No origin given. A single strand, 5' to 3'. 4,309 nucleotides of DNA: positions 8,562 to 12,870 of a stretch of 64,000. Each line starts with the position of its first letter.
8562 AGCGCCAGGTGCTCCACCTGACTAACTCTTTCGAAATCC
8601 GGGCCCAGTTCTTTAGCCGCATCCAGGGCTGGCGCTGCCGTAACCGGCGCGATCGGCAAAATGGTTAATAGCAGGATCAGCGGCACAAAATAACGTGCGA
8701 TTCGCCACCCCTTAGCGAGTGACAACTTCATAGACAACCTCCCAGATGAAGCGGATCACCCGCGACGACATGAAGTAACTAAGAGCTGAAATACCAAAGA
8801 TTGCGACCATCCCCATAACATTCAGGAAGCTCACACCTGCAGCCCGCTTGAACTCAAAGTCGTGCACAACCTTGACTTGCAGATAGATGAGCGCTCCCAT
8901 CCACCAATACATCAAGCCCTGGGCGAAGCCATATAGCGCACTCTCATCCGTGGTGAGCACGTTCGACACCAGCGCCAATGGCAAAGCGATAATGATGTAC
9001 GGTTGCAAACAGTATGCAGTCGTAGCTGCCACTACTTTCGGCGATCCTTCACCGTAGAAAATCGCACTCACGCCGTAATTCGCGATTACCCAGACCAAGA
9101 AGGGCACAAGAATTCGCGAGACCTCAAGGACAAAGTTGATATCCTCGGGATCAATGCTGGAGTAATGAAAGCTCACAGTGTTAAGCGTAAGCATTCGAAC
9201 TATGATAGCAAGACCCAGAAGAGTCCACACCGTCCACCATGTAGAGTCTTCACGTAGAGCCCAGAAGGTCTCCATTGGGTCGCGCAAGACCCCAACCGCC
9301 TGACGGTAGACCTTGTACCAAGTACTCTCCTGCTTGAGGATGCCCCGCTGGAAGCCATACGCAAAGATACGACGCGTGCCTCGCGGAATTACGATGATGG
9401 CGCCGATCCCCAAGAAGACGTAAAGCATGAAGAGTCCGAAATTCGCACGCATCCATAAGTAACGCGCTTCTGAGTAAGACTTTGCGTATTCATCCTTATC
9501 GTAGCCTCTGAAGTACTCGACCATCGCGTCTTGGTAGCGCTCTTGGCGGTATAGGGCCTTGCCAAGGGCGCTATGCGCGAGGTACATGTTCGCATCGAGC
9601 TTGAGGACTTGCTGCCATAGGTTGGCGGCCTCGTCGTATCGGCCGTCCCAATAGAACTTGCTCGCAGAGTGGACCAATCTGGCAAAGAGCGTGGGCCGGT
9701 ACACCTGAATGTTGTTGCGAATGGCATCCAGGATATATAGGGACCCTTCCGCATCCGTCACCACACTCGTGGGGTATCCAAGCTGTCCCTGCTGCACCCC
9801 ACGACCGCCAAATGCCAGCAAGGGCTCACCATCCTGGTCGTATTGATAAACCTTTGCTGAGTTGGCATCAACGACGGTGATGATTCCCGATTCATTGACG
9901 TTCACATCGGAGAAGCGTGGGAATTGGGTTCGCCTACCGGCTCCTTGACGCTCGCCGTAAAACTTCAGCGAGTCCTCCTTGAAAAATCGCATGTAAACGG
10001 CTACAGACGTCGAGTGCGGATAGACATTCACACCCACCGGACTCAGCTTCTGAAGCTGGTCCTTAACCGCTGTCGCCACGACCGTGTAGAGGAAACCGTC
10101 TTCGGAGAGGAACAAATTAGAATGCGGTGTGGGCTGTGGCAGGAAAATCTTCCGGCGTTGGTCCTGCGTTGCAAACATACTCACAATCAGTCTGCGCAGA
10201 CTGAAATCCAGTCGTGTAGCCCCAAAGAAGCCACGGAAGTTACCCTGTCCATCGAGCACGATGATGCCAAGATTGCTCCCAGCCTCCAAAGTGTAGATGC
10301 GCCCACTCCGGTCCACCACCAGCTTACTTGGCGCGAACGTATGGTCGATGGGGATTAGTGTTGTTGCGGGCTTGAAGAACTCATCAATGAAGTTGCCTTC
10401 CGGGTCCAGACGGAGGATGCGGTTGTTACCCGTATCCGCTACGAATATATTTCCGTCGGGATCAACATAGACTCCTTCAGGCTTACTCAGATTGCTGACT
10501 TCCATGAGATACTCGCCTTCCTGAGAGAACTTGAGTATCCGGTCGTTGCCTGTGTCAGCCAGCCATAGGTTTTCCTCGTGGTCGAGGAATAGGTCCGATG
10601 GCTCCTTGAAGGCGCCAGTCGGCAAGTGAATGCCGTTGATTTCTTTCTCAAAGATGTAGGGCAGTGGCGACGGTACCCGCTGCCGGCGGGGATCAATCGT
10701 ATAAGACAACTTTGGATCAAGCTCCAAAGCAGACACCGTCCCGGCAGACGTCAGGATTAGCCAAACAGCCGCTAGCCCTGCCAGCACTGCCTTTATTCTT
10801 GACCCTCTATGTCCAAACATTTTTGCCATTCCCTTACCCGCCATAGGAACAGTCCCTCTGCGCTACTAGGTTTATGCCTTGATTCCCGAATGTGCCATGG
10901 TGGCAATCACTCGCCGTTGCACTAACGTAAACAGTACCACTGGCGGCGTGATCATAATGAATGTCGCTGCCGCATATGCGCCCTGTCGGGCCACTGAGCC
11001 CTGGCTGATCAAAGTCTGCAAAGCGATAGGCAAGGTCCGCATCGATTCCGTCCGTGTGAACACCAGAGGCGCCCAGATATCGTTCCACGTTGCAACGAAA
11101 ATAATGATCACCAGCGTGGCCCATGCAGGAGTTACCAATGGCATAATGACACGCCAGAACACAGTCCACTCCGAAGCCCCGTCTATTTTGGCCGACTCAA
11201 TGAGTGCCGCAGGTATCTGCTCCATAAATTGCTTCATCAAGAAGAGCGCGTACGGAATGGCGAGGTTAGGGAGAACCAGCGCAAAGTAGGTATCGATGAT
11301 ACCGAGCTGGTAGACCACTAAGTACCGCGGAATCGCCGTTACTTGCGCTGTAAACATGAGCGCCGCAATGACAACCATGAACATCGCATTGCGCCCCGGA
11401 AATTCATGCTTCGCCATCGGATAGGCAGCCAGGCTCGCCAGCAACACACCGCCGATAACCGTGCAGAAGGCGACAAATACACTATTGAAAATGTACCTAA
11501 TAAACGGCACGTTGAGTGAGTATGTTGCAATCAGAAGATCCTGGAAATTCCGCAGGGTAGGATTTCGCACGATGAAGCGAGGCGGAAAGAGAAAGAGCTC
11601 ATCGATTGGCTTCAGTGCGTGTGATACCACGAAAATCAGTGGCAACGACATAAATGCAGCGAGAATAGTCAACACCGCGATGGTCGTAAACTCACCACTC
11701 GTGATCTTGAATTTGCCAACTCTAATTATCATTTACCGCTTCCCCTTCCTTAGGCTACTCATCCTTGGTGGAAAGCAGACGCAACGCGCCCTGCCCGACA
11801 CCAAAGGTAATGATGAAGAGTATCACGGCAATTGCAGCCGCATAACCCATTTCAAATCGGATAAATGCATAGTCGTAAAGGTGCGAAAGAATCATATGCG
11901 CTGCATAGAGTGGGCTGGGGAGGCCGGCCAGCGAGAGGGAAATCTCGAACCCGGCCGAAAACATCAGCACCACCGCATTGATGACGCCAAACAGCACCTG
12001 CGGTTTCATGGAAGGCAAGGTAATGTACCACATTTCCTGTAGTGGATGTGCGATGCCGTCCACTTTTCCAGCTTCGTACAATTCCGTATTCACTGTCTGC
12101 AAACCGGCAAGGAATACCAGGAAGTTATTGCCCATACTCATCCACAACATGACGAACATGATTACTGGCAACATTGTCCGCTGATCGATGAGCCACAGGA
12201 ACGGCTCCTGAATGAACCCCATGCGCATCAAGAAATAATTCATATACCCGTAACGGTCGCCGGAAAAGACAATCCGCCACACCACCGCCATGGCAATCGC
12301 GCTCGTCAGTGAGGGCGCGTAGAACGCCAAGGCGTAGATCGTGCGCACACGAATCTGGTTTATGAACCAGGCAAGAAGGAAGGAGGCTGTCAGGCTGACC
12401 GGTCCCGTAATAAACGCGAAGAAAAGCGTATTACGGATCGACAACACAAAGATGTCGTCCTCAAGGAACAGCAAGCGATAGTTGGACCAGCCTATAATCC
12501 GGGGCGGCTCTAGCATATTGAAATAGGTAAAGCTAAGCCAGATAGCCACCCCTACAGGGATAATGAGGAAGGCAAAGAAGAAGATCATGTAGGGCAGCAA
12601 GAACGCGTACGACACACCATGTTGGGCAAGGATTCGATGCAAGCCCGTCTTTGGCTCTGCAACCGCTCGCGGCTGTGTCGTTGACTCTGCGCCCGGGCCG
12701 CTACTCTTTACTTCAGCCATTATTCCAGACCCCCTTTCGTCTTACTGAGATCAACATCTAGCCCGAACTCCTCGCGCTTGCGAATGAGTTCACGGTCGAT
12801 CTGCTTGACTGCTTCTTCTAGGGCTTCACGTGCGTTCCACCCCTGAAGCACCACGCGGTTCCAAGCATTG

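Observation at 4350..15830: Seven-gene, ATPase-less operon coupling a 1036-aa CBM-fused binding protein to two ABC permease pairs, an NHL-TPR-Yip1 fusion and an 818-aa membrane-tethered unknown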

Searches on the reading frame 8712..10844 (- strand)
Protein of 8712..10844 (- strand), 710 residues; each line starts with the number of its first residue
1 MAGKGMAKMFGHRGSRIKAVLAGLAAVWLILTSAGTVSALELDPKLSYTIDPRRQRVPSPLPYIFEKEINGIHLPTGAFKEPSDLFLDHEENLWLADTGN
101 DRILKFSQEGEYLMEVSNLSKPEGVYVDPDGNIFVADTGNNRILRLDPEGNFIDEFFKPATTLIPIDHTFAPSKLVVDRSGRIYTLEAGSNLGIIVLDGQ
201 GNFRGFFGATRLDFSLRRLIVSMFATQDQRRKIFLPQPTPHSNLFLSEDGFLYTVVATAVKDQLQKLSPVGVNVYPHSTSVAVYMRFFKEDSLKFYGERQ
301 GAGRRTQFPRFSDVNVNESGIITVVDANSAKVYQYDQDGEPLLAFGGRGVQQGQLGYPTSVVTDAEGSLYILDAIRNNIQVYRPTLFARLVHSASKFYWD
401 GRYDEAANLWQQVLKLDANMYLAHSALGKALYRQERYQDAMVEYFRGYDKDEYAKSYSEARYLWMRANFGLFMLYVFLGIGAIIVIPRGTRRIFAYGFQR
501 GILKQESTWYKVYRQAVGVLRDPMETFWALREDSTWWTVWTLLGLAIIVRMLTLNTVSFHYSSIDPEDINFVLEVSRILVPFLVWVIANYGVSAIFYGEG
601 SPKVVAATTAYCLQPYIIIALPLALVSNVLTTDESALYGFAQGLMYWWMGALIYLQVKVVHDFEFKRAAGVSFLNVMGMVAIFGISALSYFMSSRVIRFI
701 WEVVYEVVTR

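Call 4: search_protein_families(library=pfam, proteins=[window:8712-10844:-], max_evalue=0.01)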
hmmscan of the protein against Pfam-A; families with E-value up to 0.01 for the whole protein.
window:8712-10844:- (710 aa): 14 families
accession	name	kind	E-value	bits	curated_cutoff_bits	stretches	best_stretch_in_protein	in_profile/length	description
PF01436.27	NHL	-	1.4e-15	56.8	20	1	119-144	1-26/28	NHL repeat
PF04893.22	Yip1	-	4.2e-09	36.9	28.6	1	518-685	2-170/173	Yip1 domain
PF13432.12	TPR_16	-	4.2e-08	33.9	32.7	1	401-450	11-60/65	Tetratricopeptide repeat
PF08450.18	SGL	-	9.8e-08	32.3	26.3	1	120-161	184-225/246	SMP-30/Gluconolactonase/LRE-like region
PF13414.12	TPR_11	-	2e-06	27.8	26.8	1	400-434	7-41/42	TPR repeat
PF24684.1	Vgb_lyase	-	1.6e-05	24.3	50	1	82-165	57-141/290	Virginiamycin B lyase family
PF06739.17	SBBP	-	0.00012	22.4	20.5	0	121-136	14-29/38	Beta-propeller repeat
PF13449.12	Phytase-like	-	0.00013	22.5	27.6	1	122-162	70-110/284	Esterase-like activity of phytase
PF14559.12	TPR_19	-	0.00027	21.7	25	1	401-441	5-45/68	Tetratricopeptide repeat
PF07719.23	TPR_2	-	0.00031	21.1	27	0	398-417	12-31/34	Tetratricopeptide repeat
PF25021.1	TEN_NHL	-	0.0014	18.1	27.1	0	104-144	315-354/357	Teneurin NHL domain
PF20067.5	SSL_N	-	0.0046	17.2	18.9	0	120-137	21-38/46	Strictosidine synthase-like, N-terminal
PF07720.18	TPR_3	-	0.0053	17.3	20.7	0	394-416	8-30/34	Tetratricopeptide repeat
PF00515.34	TPR_1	-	0.0068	16.6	27.8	0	398-419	12-33/34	Tetratricopeptide repeat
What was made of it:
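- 8712..10844 (-): YIP protein (710 aa): N-terminal TM or signal anchor, extracytoplasmic NHL beta-propeller, TPR segment, then a multi-TM Yip1 domain. Pfam NHL 1.4e-15, TPR_16 4.2e-8, Yip1 4.2e-9 (36.9 bits against a cutoff of 28.6) (call 4).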

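Call 5: search_protein_families(library=ncbifam, proteins=[window:8712-10844:-], max_evalue=0.01)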
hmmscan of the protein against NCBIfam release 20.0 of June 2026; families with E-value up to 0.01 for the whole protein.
window:8712-10844:- (710 aa): 3 families
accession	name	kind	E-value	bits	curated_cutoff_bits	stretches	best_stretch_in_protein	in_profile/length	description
NF035926.1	scyF_NHL_VPEP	equivalog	8.7e-23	81.1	350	2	78-210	150-286/376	scytonemin biosynthesis PEP-CTERM protein ScyF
NF033206.1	ScyE_fam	subfamily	0.00013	21.7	80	0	120-172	140-190/333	ScyD/ScyE family protein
TIGR02552.1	LcrH_SycD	equivalog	0.00083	19.1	104.8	1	390-449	21-80/136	SycD/LcrH family type III secretion system chaperone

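Call 61: search_solved_structures(query=A7, max_evalue=0.01, show_alignments=0)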
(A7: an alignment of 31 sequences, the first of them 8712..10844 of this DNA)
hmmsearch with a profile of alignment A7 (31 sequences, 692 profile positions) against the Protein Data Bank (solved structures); distinct sequences matched with E-value up to 0.01: 111 (the best 60 are shown).
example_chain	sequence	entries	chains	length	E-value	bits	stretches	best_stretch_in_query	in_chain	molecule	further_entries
3wwa_A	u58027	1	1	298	1.2e-74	254.9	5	61-145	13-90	Pizza7H protein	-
6ren_A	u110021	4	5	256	1.8e-74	254.3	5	55-143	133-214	3fPizza6-SH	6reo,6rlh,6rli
6d69_A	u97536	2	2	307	1.7e-55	191.5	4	61-151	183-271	NHL Repeat Region of D. melanogaster Thin | Thin, isoform D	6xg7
9qhb_A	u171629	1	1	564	8.2e-55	189.3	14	374-426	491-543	Engineered tetratricopeptide repeat protein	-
1rwi_B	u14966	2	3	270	2.7e-51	177.7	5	62-145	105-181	Serine/threonine-protein kinase pknD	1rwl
6qsd_A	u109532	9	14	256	1.6e-50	175.1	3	61-146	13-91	Pizza6S | Pizza6-S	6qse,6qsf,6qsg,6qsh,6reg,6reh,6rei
6f0t_A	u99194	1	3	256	1.8e-50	174.9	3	61-145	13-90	Pizza6-SFW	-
6rej_A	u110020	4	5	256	1.8e-50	174.9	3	61-146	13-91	Pizza6-SH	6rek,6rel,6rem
3ww9_A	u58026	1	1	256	6.3e-50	173.2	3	61-146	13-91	pizza6 protein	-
6f0s_A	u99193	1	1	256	1.6e-48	168.5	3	61-146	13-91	Pizza6-SYW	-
7zph_A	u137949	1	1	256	3.6e-48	167.4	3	61-145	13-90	Pizza6-TNK-RSH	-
7zpw_A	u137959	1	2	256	4.8e-48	167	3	61-146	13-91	Pizza6-TSK-TSH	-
7zpz_A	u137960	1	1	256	8.5e-48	166.1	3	61-146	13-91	Pizza6-TSR-TSH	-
7zqg_A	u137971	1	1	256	8.8e-48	166.1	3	60-145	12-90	Pizza6-KSH-TSH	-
7zq2_A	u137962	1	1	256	1.4e-47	165.4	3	60-145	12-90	Pizza6-RSH-TSH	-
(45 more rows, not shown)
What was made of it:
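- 8712..10844 (-): The profile matches the PknD sensor propeller 1rwi at E=2.7e-51 (call 61).
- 9675..10667 (-): NHL beta-propeller ectodomain of YIP (about aa 60-390). Calls 4 and 61.
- On NHL-repeat six-bladed beta-propeller (PknD sensor type): The profile matches 1rwi at E=2.7e-51 over 5 stretches, and also Pizza designs and TRIM NHL domains (call 61).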

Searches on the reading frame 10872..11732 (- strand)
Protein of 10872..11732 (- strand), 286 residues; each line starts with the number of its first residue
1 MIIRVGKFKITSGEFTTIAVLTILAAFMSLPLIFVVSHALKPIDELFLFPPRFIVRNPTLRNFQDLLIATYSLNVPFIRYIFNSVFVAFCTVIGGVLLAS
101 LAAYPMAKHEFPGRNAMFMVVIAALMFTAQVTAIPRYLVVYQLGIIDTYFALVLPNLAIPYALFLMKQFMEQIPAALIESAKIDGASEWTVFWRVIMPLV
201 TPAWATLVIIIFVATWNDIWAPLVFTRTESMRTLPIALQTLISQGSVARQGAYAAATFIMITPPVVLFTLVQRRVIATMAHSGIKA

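Call 4: search_protein_families(library=pfam, proteins=[window:10872-11732:-], max_evalue=0.01)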
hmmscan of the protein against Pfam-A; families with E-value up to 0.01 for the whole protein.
window:10872-11732:- (286 aa): 1 family
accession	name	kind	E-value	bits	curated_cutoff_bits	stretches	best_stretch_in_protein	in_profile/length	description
PF00528.27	BPD_transp_1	-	1e-14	55.1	26.4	1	95-275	1-178/184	Binding-protein-dependent transport system inner membrane component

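Call 5: search_protein_families(library=ncbifam, proteins=[window:10872-11732:-], max_evalue=0.01)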
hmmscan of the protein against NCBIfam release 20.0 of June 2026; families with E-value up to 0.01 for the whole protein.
window:10872-11732:- (286 aa): 18 families
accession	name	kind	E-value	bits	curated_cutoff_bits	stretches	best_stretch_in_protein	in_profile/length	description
NF040932.1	ABC_arch_GlcU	equivalog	3.6e-34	118.6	340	1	20-280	8-265/272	glucose ABC transporter permease GlcU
NF008210.0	PRK10973.1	equivalog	2.2e-33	116.2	297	1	20-280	15-277/281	sn-glycerol-3-phosphate ABC transporter permease UgpE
NF008231.0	PRK10998.1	equivalog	4.4e-20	72.4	261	1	20-285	19-295/296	maltose ABC transporter permease MalG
NF007047.0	PRK09500.1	equivalog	2.7e-11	43.6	326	1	74-271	53-251/257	spermidine/putrescine ABC transporter permease PotC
NF043073.1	MMSYN1_0195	equivalog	2.5e-10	39.2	1250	1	70-218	45-198/1021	spermidine/putrescine ABC transporter permease/substrate-binding protein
NF011624.0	PRK15050.1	equivalog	1.3e-08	34.4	247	1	22-279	33-289/297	2-aminoethylphosphonate ABC transporter permease subunit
TIGR02141.1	modB_ABC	equivalog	2.5e-08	33.8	182.6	1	84-261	3-193/208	molybdate ABC transporter permease subunit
TIGR03226.1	PhnU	equivalog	1.5e-07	31.2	283.45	1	170-273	202-302/311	2-aminoethylphosphonate ABC transporter permease subunit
TIGR01581.1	Mo_ABC_porter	hypoth_equivalog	8.5e-07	28.7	210.3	1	122-261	76-217/225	ABC transporter permease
NF008232.0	PRK10999.1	equivalog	1.2e-05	24.2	392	1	156-219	384-447/520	maltose ABC transporter permease MalF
NF007852.0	PRK10561.1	equivalog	5.5e-05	23.2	335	1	159-276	170-288/295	sn-glycerol-3-phosphate ABC transporter permease UgpA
TIGR02139.1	permease_CysT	equivalog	8e-05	22.4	246.1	1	152-270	137-255/265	sulfate ABC transporter permease subunit CysT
NF006939.0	PRK09421.1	equivalog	0.00014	21.3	262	1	83-279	14-223/230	molybdate ABC transporter permease subunit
NF008435.0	PRK11275.1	equivalog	0.00014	21.1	502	1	143-200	166-223/319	phosphate ABC transporter permease PstC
TIGR00969.1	3a0106s02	subfamily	0.00089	18.8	240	1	84-269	66-265/272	sulfate ABC transporter permease subunit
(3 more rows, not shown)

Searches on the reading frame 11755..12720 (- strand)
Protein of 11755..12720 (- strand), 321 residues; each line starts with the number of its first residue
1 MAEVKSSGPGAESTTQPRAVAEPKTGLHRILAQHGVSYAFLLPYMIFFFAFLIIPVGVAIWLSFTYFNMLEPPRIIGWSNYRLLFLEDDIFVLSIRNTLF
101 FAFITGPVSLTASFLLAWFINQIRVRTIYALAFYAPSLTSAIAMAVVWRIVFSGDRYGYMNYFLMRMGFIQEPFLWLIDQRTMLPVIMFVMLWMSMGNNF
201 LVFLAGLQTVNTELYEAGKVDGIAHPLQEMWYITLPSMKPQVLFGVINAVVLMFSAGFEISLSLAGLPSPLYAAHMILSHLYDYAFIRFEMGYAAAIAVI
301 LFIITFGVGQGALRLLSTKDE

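Call 4: search_protein_families(library=pfam, proteins=[window:11755-12720:-], max_evalue=0.01)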
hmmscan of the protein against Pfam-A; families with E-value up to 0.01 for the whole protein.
window:11755-12720:- (321 aa): 1 family
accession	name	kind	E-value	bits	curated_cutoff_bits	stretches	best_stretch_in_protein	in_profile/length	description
PF00528.27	BPD_transp_1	-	8.2e-07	29.4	26.4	1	124-308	15-173/184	Binding-protein-dependent transport system inner membrane component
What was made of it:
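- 11755..12720 (-): Permease P1a (321 aa), MalF/UgpA-type, six predicted TM segments, EAA motif EAGKVDG. Pfam BPD_transp_1 (call 4).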

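Call 5: search_protein_families(library=ncbifam, proteins=[window:11755-12720:-], max_evalue=0.01)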
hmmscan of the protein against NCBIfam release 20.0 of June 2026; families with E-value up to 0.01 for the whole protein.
window:11755-12720:- (321 aa): 2 families
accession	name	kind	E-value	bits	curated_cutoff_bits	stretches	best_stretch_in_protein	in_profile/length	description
NF007852.0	PRK10561.1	equivalog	3.9e-19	69.6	335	1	35-307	12-279/295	sn-glycerol-3-phosphate ABC transporter permease UgpA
NF040931.1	ABC_arch_GlcT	equivalog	5.5e-17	62.3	360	1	45-305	5-260/278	glucose ABC transporter permease GlcT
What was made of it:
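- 11755..12720 (-): NCBIfam UgpA/GlcT-like (call 5).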
